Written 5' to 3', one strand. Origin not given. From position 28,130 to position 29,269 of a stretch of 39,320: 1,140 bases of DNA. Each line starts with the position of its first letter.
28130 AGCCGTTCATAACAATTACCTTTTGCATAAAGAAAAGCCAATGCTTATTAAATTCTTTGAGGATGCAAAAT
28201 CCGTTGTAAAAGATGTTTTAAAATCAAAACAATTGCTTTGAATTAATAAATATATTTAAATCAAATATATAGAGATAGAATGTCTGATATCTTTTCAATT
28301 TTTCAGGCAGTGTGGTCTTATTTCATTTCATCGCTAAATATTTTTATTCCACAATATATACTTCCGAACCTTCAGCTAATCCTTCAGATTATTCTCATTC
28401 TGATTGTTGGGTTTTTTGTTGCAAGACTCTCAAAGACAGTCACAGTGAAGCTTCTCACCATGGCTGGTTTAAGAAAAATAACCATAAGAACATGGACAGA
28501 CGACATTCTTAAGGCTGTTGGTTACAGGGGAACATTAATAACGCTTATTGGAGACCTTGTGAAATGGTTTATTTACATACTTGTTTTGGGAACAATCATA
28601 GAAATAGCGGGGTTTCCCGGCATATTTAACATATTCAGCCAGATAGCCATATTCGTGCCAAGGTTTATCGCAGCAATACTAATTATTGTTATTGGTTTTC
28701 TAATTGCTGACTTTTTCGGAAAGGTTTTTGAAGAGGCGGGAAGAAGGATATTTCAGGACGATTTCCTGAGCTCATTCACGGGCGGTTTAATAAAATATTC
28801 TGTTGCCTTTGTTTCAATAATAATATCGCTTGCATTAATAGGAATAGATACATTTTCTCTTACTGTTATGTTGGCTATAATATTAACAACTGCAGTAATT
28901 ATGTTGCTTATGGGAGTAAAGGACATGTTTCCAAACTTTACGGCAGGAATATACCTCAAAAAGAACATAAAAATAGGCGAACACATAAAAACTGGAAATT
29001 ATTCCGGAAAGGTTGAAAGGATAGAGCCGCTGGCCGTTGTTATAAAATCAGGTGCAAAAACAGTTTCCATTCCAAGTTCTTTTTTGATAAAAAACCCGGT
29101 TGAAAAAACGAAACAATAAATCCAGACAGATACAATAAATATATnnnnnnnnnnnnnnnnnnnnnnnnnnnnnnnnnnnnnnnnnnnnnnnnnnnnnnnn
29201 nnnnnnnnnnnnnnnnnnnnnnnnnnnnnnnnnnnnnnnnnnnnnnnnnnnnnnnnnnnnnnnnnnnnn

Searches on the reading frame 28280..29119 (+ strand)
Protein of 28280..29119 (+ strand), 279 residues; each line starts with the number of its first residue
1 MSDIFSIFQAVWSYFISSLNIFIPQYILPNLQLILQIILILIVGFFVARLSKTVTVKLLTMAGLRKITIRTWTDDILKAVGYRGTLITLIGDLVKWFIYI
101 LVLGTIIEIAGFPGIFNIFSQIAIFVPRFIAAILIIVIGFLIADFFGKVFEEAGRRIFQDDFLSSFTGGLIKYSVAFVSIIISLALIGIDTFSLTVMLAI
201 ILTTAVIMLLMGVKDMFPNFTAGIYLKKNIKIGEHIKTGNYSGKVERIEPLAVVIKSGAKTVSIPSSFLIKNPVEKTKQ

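Call 16: search_protein_families(library=pfam, proteins=[window:28280-29119:+], max_evalue=0.001)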
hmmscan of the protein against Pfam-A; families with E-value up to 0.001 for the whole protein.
window:28280-29119:+ (279 aa): 2 families
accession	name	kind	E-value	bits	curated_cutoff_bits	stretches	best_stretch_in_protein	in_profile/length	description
PF05552.17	MS_channel_1st_1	-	5.8e-07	29.7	22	1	117-151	5-39/50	Mechanosensitive ion channel, conserved TM helix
PF00924.24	MS_channel_2nd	-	1e-06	29.2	20.2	1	217-274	3-63/68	Mechanosensitive ion channel, beta-domain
